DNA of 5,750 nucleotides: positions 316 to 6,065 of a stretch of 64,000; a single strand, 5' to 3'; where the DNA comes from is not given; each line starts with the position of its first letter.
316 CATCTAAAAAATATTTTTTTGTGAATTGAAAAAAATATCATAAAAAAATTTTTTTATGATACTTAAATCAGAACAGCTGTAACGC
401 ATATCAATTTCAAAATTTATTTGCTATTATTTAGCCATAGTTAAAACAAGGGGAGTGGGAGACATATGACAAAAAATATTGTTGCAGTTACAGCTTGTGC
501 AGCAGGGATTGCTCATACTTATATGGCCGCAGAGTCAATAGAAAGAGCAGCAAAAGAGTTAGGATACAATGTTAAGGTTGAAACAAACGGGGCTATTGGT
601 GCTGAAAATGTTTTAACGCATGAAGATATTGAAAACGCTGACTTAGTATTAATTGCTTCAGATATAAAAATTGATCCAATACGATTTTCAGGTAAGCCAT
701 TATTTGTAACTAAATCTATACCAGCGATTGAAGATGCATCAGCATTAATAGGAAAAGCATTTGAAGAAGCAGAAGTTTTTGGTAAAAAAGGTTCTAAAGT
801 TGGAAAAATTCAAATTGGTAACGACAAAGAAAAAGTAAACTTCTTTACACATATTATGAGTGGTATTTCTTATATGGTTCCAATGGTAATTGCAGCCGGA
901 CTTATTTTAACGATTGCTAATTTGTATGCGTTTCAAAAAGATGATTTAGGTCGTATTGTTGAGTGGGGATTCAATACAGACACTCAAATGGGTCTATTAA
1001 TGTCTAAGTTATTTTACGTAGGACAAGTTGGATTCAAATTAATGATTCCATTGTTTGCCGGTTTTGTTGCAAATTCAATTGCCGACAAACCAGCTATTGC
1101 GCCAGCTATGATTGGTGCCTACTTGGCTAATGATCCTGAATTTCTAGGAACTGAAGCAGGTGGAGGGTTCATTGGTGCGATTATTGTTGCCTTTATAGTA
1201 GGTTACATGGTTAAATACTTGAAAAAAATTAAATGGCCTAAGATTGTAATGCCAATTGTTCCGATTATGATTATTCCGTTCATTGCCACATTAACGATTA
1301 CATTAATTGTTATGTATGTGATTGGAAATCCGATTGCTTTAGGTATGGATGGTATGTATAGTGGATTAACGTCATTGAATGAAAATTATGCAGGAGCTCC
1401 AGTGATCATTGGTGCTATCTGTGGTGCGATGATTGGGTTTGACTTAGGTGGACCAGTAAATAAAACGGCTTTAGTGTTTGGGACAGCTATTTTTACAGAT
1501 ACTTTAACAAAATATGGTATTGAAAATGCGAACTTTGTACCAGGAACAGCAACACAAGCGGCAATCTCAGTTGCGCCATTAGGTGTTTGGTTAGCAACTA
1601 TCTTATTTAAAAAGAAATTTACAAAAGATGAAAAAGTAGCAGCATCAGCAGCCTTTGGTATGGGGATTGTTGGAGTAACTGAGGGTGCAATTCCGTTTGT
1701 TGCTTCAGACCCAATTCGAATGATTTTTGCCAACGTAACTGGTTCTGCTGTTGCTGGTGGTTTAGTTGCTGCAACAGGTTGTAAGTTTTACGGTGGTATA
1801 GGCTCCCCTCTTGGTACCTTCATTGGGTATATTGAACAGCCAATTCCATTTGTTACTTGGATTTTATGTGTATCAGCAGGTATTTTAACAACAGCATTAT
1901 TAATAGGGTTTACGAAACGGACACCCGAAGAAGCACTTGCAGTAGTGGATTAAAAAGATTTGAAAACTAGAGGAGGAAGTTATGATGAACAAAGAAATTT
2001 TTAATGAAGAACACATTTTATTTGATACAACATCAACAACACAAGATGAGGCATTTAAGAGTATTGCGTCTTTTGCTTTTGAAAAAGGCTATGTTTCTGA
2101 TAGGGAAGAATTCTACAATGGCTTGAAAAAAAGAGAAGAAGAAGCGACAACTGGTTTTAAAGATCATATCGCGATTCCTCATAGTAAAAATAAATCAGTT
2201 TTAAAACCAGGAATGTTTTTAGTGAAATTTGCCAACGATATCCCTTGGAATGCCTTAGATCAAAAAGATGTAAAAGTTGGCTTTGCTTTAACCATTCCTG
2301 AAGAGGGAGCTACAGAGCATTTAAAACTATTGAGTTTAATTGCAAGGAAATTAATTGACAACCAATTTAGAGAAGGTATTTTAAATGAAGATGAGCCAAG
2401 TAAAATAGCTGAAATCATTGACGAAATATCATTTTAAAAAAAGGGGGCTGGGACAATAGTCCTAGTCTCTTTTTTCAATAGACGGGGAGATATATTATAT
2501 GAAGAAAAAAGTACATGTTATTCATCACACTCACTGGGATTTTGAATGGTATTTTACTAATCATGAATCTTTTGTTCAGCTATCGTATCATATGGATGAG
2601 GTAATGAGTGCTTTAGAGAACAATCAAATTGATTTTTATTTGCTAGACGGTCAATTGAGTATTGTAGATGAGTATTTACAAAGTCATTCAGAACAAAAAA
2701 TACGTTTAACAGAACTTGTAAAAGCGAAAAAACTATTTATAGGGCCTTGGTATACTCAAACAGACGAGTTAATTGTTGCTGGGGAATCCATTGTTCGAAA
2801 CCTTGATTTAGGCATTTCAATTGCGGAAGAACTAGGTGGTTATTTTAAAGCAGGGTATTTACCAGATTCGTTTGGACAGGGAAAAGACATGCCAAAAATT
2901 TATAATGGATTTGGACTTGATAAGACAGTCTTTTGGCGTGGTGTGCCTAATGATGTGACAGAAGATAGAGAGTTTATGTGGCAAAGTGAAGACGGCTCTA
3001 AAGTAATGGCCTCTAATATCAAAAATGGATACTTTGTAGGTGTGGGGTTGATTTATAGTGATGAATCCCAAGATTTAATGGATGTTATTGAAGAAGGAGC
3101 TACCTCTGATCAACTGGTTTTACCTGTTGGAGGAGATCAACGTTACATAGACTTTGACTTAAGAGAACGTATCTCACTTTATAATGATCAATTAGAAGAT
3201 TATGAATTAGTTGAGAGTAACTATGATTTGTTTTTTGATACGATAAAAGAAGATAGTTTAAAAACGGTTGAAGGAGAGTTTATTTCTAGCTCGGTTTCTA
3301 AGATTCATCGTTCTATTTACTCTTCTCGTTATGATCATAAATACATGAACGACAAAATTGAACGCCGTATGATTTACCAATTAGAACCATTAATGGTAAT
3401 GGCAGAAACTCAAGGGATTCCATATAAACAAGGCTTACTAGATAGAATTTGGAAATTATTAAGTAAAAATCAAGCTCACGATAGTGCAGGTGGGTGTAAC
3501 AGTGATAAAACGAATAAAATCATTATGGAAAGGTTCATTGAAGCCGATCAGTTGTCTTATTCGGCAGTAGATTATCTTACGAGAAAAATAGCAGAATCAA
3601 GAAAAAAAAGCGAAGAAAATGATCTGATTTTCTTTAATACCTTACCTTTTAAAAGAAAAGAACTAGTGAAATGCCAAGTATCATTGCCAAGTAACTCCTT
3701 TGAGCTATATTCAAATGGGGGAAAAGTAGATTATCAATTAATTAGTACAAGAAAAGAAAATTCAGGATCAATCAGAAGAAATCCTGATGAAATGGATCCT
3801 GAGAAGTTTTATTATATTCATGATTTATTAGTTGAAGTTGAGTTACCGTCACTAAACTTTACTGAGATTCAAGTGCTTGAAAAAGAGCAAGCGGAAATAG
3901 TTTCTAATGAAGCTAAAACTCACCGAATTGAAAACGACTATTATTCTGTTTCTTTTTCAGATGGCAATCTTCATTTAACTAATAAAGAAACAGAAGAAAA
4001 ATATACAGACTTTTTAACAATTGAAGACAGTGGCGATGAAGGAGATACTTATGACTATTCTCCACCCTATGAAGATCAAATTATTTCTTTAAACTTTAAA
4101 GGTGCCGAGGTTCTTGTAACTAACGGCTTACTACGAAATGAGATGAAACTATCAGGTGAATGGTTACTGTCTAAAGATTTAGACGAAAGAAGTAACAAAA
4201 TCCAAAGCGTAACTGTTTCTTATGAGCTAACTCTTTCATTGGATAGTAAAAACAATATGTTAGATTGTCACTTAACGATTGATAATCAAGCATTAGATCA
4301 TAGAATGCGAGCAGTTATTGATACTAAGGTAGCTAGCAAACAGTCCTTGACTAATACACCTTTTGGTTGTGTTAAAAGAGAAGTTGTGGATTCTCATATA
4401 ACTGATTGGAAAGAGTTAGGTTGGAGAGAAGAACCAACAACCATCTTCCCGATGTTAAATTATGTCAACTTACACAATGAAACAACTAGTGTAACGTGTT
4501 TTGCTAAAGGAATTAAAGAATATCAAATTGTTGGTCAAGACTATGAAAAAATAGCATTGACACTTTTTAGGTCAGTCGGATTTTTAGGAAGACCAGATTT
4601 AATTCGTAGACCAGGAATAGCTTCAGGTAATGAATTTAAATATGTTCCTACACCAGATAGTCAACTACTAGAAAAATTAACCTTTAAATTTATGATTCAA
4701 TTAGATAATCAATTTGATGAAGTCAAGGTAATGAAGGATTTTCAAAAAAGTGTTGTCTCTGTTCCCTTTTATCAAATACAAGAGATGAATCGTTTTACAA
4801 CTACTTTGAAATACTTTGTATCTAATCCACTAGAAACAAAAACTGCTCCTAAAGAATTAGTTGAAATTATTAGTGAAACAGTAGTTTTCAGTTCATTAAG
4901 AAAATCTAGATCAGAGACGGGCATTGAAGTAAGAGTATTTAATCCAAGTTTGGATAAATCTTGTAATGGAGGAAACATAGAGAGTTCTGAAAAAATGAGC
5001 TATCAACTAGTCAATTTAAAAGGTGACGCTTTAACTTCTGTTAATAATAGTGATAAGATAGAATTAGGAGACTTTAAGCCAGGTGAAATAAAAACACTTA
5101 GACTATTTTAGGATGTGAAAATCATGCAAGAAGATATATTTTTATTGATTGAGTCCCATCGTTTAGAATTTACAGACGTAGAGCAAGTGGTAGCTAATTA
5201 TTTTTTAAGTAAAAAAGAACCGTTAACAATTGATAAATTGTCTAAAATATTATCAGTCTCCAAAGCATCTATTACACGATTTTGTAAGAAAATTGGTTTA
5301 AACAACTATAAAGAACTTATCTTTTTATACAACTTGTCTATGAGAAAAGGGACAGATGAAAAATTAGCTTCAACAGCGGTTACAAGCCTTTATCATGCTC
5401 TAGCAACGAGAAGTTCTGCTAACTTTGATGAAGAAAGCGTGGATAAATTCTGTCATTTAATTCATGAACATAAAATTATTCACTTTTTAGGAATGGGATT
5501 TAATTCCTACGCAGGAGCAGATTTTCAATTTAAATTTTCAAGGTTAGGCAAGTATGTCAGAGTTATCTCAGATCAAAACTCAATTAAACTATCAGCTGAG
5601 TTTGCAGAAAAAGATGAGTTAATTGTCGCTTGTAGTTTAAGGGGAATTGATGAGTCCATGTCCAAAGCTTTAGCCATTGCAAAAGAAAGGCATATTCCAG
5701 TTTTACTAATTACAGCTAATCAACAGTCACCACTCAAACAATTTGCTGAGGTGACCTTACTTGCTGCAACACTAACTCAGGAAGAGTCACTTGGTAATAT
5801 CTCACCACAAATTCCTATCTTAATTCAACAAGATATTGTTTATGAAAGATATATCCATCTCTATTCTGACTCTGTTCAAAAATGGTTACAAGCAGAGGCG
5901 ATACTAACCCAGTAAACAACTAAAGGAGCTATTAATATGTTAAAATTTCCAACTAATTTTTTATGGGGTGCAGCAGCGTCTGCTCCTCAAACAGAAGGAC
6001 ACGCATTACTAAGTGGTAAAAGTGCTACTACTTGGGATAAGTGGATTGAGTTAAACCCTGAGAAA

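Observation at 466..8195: PTS + GH38 + BglK-like kinase + GH1: candidate pathway for an alpha-mannosyl-beta-glycoside such as an N-glycan core fragment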

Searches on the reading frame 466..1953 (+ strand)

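Call 3: search_protein_families(library=pfam, proteins=[window:466-1953:+])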
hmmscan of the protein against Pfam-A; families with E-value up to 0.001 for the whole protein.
window:466-1953:+ (495 aa): 3 families
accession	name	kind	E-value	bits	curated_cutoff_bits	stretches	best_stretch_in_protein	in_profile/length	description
PF02378.23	PTS_EIIC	-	8.8e-26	91.2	30.7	1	132-426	2-319/319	Phosphotransferase system, EIIC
PF02302.22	PTS_IIB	-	3e-20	73.1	23.6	1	6-95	1-88/90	PTS system, Lactose/Cellobiose specific IIB subunit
PF25554.1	PTS_EIIB_BC_N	-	2e-05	25.1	27.4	1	41-104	24-87/88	PTS system fructose specific EIIB'BC N-terminal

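Call 4: search_protein_families(library=ncbifam, proteins=[window:466-1953:+])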
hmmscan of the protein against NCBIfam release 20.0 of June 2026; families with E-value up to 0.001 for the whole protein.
window:466-1953:+ (495 aa): 9 families
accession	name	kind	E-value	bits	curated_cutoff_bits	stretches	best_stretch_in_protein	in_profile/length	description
NF007984.0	PRK10712.1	equivalog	2.1e-97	327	793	1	2-491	103-559/563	PTS fructose transporter subunit IIBC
NF008493.0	PRK11404.1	equivalog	1.7e-81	274.2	806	1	4-477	6-457/483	PTS fructose-like transporter subunit IIBC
NF007293.0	PRK09765.1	equivalog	8.4e-74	249.2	763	1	3-437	165-573/639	PTS 2-O-a-mannosyl-D-glycerate transporter subunit IIABC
TIGR01427.1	PTS_IIC_fructo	subfamily_domain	3.5e-67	227.2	157.55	1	119-484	8-346/346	fructose-specific PTS transporter subunit EIIC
NF007787.0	PRK10478.1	equivalog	3.3e-66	223.7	426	1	127-488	12-339/359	PTS fructose transporter subunit EIIC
TIGR00829.1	FRU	subfamily_domain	2e-30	104.9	76.85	1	6-88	1-84/85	fructose PTS transporter subunit IIB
NF007783.0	PRK10474.1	equivalog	1.2e-28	99.5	135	1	4-97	3-97/106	PTS fructose-like transporter subunit IIB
NF007747.0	PRK10427.1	equivalog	1.8e-23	82.8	153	1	1-74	1-75/114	PTS fructose-like transporter subunit IIB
TIGR01995.1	PTS-II-ABC-beta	subfamily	2.9e-07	29.4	614.7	1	235-479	213-440/618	beta-glucoside-specific PTS transporter subunit IIABC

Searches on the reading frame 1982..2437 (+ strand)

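Call 3: search_protein_families(library=pfam, proteins=[window:1982-2437:+])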
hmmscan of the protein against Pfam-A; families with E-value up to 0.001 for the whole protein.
window:1982-2437:+ (151 aa): 1 family
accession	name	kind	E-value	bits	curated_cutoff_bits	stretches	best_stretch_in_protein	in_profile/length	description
PF00359.27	PTS_EIIA_2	-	3.9e-35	121.4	27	1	5-148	1-143/144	Phosphoenolpyruvate-dependent sugar phosphotransferase system, EIIA 2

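Call 4: search_protein_families(library=ncbifam, proteins=[window:1982-2437:+])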
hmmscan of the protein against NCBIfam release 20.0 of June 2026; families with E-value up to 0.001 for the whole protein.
window:1982-2437:+ (151 aa): 9 families
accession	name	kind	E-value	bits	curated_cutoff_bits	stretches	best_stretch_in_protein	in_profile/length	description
TIGR00848.1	fruA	subfamily_domain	1.2e-35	122.2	103.5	1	7-132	2-128/129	fructose PTS transporter subunit IIA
NF007389.0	PRK09913.1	equivalog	3.1e-27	95.3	151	1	7-147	4-143/148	PTS fructose transporter subunit IIA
NF007293.0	PRK09765.1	equivalog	6.1e-21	74.6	763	1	4-148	5-151/639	PTS 2-O-a-mannosyl-D-glycerate transporter subunit IIABC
TIGR01419.1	nitro_reg_IIA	equivalog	3.8e-16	59.2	138.7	1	5-148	4-145/145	PTS IIA-like nitrogen regulatory protein PtsN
NF008145.0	PRK10896.1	equivalog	2.5e-13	50.1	221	1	26-135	33-142/161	PTS IIA-like nitrogen regulatory protein PtsN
NF008319.0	PRK11109.1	equivalog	1.6e-10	40.8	302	1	9-145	6-138/376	fused PTS fructose transporter subunit IIA/HPr protein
NF007236.0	PRK09665.1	equivalog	6.4e-08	32.5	139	1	20-138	14-134/150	PTS galactitol transporter subunit IIA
NF011663.0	PRK15083.1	subfamily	7.9e-06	24.2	589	1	8-146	498-634/639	PTS mannitol transporter subunit IICBA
NF010351.0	PRK13779.1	equivalog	8.1e-05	21.6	766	1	8-128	5-121/503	bifunctional PTS system fructose-specific transporter subunit IIA/HPr protein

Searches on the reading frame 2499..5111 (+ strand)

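Call 3: search_protein_families(library=pfam, proteins=[window:2499-5111:+])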
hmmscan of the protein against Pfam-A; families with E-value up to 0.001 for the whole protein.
window:2499-5111:+ (870 aa): 3 families
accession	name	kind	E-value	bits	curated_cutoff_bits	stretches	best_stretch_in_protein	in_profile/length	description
PF01074.27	Glyco_hydro_38N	-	4.2e-33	115.4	25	1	4-251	1-257/270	Glycosyl hydrolases family 38 N-terminal domain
PF07748.19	Glyco_hydro_38C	-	1.7e-12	48.5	25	1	477-693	1-200/206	Glycosyl hydrolases family 38 C-terminal domain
PF09261.16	Alpha-mann_mid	-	3.9e-12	46.5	31.1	1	269-347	2-79/96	Alpha mannosidase middle domain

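Call 4: search_protein_families(library=ncbifam, proteins=[window:2499-5111:+])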
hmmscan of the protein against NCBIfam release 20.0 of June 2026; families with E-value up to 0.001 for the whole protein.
window:2499-5111:+ (870 aa): 1 family
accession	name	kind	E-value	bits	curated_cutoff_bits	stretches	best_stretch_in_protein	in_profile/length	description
NF007331.0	PRK09819.1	equivalog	4.9e-232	772.5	1138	1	1-867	2-881/885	mannosylglycerate hydrolase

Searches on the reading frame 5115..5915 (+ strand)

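Call 3: search_protein_families(library=pfam, proteins=[window:5115-5915:+])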
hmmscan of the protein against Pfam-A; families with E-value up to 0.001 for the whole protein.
window:5115-5915:+ (266 aa): 2 families
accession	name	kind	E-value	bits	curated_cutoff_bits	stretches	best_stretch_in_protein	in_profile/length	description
PF01380.27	SIS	-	4e-13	49.8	25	1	116-223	2-110/131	SIS domain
PF01418.23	HTH_6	-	2.2e-10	40.8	28.3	1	11-68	6-66/77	Helix-turn-helix domain, rpiR family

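Call 4: search_protein_families(library=ncbifam, proteins=[window:5115-5915:+])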
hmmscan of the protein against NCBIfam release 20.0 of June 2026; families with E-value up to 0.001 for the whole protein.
window:5115-5915:+ (266 aa): 7 families
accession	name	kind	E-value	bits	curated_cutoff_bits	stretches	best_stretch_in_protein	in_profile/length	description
NF040776.2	AlsR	equivalog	3.8e-14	52.3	400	1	18-218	14-228/279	transcriptional repressor AlsR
NF008451.0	PRK11302.1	subfamily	4.4e-14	52.6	296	1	16-216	11-224/286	transcriptional regulator HexR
NF008458.0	PRK11337.1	equivalog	1.7e-13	50.2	378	1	20-219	28-241/293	MurR/RpiR family transcriptional regulator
NF012026.0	PRK15482.1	equivalog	4.5e-13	49.3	408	1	16-217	11-233/285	HTH-type transcriptional regulator MurR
NF010701.0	PRK14101.1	equivalog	3.2e-12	45.4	920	1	9-228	344-576/638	bifunctional transcriptional regulator/glucokinase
NF008590.0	PRK11557.1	equivalog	4e-09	36.3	355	1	81-243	99-256/282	MurR/RpiR family transcriptional regulator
TIGR03127.2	RuMP_HxlB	equivalog_domain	7.9e-09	35.7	160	1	99-229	10-135/178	6-phospho-3-hexuloisomerase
